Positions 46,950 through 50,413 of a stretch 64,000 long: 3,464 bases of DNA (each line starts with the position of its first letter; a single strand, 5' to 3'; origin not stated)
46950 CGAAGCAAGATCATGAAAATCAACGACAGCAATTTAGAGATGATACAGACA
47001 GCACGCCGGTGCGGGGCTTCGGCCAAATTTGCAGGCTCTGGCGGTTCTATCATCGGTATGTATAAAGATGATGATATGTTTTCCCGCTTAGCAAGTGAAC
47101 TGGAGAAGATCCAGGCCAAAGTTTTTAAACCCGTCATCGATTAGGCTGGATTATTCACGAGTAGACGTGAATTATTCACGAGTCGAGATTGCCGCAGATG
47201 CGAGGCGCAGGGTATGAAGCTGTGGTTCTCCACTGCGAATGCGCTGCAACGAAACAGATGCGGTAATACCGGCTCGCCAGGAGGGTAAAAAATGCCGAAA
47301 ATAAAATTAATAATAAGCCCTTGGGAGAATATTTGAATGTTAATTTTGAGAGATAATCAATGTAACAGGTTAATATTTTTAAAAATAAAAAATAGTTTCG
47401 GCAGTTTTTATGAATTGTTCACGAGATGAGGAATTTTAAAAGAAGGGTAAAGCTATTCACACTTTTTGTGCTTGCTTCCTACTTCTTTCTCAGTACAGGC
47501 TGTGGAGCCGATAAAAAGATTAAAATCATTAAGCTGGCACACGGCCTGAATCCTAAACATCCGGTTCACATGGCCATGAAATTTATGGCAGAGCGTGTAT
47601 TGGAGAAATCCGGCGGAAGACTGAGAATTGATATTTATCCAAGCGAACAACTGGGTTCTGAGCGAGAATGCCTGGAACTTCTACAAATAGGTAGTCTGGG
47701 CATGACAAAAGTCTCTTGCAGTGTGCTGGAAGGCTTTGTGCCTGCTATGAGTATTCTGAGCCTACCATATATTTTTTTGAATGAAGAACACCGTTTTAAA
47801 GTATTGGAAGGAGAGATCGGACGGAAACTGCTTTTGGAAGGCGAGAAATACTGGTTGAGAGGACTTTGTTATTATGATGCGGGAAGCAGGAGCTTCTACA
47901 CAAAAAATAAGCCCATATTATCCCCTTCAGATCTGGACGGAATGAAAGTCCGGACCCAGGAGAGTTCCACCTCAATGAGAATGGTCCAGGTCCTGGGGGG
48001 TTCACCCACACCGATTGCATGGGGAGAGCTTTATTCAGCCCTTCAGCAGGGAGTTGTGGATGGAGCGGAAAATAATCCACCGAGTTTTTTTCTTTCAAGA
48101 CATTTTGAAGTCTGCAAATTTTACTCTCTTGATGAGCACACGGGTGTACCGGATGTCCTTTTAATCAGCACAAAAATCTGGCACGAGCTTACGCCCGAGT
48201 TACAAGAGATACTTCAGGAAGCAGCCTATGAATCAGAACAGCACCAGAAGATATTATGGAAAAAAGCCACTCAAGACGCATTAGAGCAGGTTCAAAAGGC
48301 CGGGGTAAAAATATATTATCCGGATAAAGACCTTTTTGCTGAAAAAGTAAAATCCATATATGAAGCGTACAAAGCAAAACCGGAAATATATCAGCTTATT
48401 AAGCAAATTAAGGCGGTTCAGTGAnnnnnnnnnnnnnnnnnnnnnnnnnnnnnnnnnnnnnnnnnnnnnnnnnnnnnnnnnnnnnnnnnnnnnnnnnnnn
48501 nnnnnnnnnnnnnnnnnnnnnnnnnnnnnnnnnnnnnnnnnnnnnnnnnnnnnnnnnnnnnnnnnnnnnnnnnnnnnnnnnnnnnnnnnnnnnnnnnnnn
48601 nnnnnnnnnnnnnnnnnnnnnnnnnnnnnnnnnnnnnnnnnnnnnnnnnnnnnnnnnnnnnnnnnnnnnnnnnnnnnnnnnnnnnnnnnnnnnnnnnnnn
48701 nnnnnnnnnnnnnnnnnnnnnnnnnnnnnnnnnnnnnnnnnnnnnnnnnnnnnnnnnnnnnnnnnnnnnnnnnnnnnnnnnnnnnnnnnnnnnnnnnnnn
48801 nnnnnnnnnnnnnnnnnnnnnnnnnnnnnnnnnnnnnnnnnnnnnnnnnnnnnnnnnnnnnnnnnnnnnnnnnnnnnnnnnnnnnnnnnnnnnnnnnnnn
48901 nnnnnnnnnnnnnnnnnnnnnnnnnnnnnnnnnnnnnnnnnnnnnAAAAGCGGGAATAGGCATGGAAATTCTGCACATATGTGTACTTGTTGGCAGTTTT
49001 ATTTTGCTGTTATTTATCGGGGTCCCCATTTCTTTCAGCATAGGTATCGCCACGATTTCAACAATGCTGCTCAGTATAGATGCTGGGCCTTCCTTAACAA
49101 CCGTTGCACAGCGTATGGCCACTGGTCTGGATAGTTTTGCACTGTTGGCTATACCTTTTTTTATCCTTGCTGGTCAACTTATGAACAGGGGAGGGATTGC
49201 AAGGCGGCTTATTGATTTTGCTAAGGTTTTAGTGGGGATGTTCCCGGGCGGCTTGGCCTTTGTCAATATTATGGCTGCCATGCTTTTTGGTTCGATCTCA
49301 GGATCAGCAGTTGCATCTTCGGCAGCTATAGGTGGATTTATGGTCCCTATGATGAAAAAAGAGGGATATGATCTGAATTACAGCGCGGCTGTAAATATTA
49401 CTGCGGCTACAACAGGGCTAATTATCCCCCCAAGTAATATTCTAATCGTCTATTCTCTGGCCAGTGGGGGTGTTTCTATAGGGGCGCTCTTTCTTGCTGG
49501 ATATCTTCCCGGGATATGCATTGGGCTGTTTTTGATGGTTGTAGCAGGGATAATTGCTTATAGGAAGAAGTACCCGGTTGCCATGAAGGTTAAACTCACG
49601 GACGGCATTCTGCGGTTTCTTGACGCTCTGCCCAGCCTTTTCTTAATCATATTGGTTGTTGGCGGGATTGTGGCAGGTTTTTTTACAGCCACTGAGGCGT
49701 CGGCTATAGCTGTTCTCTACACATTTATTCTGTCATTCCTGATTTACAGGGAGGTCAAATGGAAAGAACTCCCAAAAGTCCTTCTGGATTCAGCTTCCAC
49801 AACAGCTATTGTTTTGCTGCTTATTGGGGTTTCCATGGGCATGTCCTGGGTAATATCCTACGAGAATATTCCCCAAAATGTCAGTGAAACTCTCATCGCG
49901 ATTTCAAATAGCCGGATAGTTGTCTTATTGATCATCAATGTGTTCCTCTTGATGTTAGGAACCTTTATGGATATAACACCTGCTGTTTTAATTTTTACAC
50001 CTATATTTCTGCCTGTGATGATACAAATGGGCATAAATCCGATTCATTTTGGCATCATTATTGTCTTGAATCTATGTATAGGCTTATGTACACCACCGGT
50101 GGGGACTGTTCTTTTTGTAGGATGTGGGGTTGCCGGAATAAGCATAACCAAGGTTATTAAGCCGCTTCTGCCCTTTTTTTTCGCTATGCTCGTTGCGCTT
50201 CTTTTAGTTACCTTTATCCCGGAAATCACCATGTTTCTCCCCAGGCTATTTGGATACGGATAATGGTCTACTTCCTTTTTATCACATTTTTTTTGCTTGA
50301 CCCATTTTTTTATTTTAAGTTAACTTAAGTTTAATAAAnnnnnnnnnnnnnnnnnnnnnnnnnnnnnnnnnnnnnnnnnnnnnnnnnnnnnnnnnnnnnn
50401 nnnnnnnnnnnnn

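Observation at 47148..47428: The structured repeat is placed as a gene-boundary module: it abuts start codons and supplies terminator-like hairpins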

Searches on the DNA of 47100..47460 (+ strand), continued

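Call 59: search_with_rna_model(model_id=R1, source=L122, max_evalue=0.01)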
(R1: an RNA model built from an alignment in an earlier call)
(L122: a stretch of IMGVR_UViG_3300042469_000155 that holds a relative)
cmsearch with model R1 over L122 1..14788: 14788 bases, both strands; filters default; matches with E-value up to 0.01: 1.
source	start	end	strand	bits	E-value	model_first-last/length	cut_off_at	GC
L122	6713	6737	+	16.5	0.0081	51-75/135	no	0.44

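Call 61: search_with_rna_model(model_id=R1, sources=[L123, L124, L125, L126, L127, L128, L129, L130, L131, L132, L133, L134, L135, L136, L137, L138, L139, L140, L141, L142, L143, L144, L145, L146, L147, L148, L149, L150, L151, L152, L153, L154, L155, L156, L157, L158, L159, L160, L161, L162, L163, L164, L165, L166, L167, L168, L169, L170, L171, L172, L173, L174, L175, L176, L177, L178, L179, L180, L181, L182, L183, L184, L185, L186, L187, L188, L189, L190, L191, L192, L193, L194, L195, L196, L197, L198, L199, L200, L201, L202], max_evalue=0.0001)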
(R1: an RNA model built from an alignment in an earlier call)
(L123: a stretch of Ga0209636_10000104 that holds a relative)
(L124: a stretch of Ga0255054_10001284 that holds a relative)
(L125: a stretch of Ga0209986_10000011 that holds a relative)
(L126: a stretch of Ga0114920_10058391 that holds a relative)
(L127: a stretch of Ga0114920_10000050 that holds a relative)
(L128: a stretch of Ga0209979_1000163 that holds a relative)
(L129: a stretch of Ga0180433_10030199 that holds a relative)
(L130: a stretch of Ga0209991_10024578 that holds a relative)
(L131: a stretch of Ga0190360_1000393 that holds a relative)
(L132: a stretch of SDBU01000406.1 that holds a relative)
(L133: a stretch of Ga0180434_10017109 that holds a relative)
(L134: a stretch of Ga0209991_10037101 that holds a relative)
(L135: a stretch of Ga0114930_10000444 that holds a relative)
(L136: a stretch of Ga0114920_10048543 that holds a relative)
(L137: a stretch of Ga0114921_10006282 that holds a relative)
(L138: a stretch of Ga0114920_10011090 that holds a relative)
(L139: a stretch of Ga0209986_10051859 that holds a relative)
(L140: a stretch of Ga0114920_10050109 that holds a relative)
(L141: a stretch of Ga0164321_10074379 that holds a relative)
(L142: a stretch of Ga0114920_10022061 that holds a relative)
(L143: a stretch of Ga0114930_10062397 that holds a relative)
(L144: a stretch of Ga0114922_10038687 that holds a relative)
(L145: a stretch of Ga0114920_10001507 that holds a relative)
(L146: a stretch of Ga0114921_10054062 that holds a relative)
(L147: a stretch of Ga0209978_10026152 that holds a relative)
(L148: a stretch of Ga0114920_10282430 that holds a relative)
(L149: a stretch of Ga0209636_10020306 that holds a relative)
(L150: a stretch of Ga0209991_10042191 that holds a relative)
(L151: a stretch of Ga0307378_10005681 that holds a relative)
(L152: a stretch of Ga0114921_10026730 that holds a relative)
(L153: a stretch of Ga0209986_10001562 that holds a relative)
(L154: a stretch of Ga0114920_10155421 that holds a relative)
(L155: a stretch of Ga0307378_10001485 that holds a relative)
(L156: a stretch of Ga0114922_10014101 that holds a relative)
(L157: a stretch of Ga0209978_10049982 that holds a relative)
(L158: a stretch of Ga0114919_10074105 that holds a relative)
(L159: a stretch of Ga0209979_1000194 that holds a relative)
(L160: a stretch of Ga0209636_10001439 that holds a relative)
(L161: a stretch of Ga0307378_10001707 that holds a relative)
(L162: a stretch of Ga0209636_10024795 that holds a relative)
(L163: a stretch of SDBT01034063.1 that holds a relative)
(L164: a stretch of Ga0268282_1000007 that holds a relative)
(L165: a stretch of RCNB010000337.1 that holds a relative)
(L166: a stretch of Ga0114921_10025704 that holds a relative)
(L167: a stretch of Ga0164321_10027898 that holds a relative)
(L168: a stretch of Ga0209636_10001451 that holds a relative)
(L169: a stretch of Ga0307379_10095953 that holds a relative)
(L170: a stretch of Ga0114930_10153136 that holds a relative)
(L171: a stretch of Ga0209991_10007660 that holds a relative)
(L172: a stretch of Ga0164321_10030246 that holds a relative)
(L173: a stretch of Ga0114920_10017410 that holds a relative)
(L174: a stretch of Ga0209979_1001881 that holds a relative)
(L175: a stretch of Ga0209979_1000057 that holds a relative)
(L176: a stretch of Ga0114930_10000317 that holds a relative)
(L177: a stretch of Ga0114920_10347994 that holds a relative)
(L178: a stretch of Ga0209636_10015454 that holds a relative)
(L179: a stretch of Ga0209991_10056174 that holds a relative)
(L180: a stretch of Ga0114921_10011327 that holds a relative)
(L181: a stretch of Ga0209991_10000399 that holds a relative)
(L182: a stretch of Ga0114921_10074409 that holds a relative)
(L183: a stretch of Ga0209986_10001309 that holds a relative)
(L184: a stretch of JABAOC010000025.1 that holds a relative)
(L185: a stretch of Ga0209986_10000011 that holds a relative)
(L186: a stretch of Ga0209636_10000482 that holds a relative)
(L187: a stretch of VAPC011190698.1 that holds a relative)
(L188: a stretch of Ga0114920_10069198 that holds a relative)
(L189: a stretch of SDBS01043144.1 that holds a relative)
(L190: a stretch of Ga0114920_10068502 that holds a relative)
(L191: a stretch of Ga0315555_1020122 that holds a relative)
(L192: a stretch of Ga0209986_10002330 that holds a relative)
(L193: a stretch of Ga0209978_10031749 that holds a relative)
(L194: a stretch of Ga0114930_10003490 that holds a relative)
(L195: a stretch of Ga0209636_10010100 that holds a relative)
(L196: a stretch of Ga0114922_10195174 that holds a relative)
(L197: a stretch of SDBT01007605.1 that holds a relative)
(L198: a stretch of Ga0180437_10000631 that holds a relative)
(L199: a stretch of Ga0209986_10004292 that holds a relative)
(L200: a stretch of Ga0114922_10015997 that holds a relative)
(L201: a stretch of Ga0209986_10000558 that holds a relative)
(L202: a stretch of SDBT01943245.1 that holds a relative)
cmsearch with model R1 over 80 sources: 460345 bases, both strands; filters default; matches with E-value up to 0.0001: 49.
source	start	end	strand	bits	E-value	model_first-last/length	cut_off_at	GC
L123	1829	1963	-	154.6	7.9e-40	1-135/135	no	0.56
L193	2348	2481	+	154.3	9.3e-40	1-135/135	no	0.59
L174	11395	11528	+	153.3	1.8e-39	1-135/135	no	0.54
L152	1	135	+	151.1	7.4e-39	1-135/135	no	0.59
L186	906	1039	+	150.2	1.3e-38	1-135/135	no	0.56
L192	2537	2671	+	146.2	1.7e-37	1-135/135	no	0.5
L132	3640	3774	+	145.5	2.7e-37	1-135/135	no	0.53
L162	5599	5733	+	144.2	6.1e-37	1-135/135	no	0.55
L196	1378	1514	+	143.8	8.1e-37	1-135/135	no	0.52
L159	11630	11764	+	143.6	9.3e-37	1-135/135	no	0.53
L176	10610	10743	+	142.9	1.4e-36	1-135/135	no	0.49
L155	608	742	-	142.3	2.1e-36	1-135/135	no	0.58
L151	11123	11256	-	142.1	2.5e-36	1-135/135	no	0.48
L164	750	883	-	141.6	3.2e-36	1-135/135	no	0.53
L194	7340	7473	+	141.5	3.6e-36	1-135/135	no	0.49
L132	8134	8270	-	141.4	3.7e-36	1-135/135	no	0.53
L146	543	676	-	140.8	5.5e-36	1-135/135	no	0.54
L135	1037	1170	-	140.4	7e-36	1-135/135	no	0.52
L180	3139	3273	-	137.2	5.5e-35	1-135/135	no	0.58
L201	719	852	-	136.2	1e-34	1-135/135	no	0.5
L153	2862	2996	-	135.9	1.3e-34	1-135/135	no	0.57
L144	3348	3484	+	128.5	1.5e-32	1-135/135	no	0.47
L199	2696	2828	+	127.2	3.3e-32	1-135/135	no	0.57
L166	3062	3196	+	126.8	4.3e-32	1-135/135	no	0.61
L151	7524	7658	-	120.2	3.1e-30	1-135/135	no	0.52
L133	3178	3312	-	119.7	4.1e-30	1-135/135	no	0.51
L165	1892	2026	-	117.9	1.3e-29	1-135/135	no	0.53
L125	4070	4235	+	116.5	3.3e-29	1-135/135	no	0.57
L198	4613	4747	-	115.4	6.8e-29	1-135/135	no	0.55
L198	4418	4552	-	115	8.7e-29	1-135/135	no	0.55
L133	6259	6393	-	104.9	5.8e-26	1-135/135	no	0.54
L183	4498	4662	-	100.6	9e-25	1-135/135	no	0.51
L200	6654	6775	-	93.1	1.1e-22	14-135/135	5'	0.53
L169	2139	2288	+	89.6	1.1e-21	1-135/135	no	0.5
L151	1375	1543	+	80.3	4e-19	1-135/135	no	0.56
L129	5364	5465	-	79.8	5.7e-19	34-135/135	5'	0.56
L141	852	1107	-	77.2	3e-18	1-135/135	no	0.41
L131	5603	5732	+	75.6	8.2e-18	1-135/135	no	0.52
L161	9171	9268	-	71.3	1.3e-16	38-135/135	5'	0.46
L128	2375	2591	-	71.3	1.4e-16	1-135/135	no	0.53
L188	1855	1983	-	69.7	3.6e-16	1-135/135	no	0.51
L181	2455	2581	+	68.9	6.3e-16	1-135/135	no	0.5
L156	5346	5438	+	59.1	3.3e-13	1-135/135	no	0.49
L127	5183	5287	-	54.8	5.3e-12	1-135/135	no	0.52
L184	10732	10803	+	54.6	5.8e-12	27-99/135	no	0.64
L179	408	533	-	52.8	1.9e-11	1-135/135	no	0.52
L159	6742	6846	+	48.1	3.9e-10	1-135/135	no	0.53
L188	551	673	-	33.5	4.5e-06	1-135/135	no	0.5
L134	2277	2383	-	29.4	6.5e-05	1-135/135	no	0.37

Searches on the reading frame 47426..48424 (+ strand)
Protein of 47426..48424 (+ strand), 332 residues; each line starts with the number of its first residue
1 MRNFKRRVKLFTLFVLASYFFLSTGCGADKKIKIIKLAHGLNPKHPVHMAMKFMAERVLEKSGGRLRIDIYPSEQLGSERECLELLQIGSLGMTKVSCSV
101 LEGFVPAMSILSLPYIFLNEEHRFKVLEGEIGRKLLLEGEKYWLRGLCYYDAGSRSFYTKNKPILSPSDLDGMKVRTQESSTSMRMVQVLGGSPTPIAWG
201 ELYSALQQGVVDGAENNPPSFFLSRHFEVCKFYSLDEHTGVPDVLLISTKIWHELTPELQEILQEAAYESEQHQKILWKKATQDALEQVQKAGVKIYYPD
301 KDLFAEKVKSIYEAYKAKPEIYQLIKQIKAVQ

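Call 13: find_encoding_contigs(protein=window:47426-48424:+, flank=3000, max_places=10)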
Protein window:47426-48424:+ (332 aa): 7 contigs read that carry it; 3 places shown.
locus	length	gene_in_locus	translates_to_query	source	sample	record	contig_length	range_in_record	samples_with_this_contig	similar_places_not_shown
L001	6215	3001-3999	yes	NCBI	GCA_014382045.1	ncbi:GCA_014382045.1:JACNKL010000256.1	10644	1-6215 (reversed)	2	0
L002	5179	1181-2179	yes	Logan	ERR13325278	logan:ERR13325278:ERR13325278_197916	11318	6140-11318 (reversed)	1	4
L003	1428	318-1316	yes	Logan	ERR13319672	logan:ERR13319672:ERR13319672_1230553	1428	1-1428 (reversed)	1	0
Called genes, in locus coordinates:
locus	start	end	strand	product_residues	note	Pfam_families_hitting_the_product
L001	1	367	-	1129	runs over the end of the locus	PF02985:HEAT (faint), PF13646:HEAT_2, PF06439:3keto-disac_hyd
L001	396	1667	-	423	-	PF01408:GFO_IDH_MocA, PF19051:GFO_IDH_MocA_C2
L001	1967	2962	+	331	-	PF00288:GHMP_kinases_N, PF08544:GHMP_kinases_C (weak)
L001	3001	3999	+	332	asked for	PF03480:DctP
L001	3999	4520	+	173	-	PF04290:DctQ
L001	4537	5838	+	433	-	PF06808:DctM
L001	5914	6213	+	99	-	PF09982:LpxR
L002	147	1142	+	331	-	PF00288:GHMP_kinases_N, PF08544:GHMP_kinases_C (weak)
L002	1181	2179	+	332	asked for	PF03480:DctP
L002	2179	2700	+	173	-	PF04290:DctQ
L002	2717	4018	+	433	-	PF06808:DctM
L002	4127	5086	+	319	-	PF09982:LpxR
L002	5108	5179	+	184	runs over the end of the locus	-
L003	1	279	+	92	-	?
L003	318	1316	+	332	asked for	PF03480:DctP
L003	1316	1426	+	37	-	?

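Call 14: search_protein_families(library=pfam, proteins=[window:47426-48424:+])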
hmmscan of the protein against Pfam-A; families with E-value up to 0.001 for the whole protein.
window:47426-48424:+ (332 aa): 1 family
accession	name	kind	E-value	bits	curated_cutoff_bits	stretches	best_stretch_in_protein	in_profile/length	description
PF03480.18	DctP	-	1.1e-79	268.2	23.4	1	38-316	2-284/286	Bacterial extracellular solute-binding protein, family 7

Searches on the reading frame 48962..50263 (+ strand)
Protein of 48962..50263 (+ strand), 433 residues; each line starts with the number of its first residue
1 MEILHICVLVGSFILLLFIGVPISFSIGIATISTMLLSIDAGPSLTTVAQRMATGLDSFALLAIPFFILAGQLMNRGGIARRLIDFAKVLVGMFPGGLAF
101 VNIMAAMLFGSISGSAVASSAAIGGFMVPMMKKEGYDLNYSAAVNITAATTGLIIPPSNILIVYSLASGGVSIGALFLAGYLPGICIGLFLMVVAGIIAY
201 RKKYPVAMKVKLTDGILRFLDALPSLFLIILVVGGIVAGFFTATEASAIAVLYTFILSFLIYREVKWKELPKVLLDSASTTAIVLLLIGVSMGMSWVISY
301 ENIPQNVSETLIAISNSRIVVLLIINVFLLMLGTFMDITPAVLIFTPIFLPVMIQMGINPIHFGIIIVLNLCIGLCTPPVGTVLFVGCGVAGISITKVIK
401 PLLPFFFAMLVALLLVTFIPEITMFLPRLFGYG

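Call 14: search_protein_families(library=pfam, proteins=[window:48962-50263:+])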
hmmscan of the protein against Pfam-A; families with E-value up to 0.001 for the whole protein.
window:48962-50263:+ (433 aa): 2 families
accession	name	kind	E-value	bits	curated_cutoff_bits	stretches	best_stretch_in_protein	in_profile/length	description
PF06808.19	DctM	-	3.9e-125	418.3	23.8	1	10-422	1-413/413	Tripartite ATP-independent periplasmic transporter, DctM component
PF03600.22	CitMHS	-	0.00027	20.6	31.9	1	284-423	41-180/336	Citrate transporter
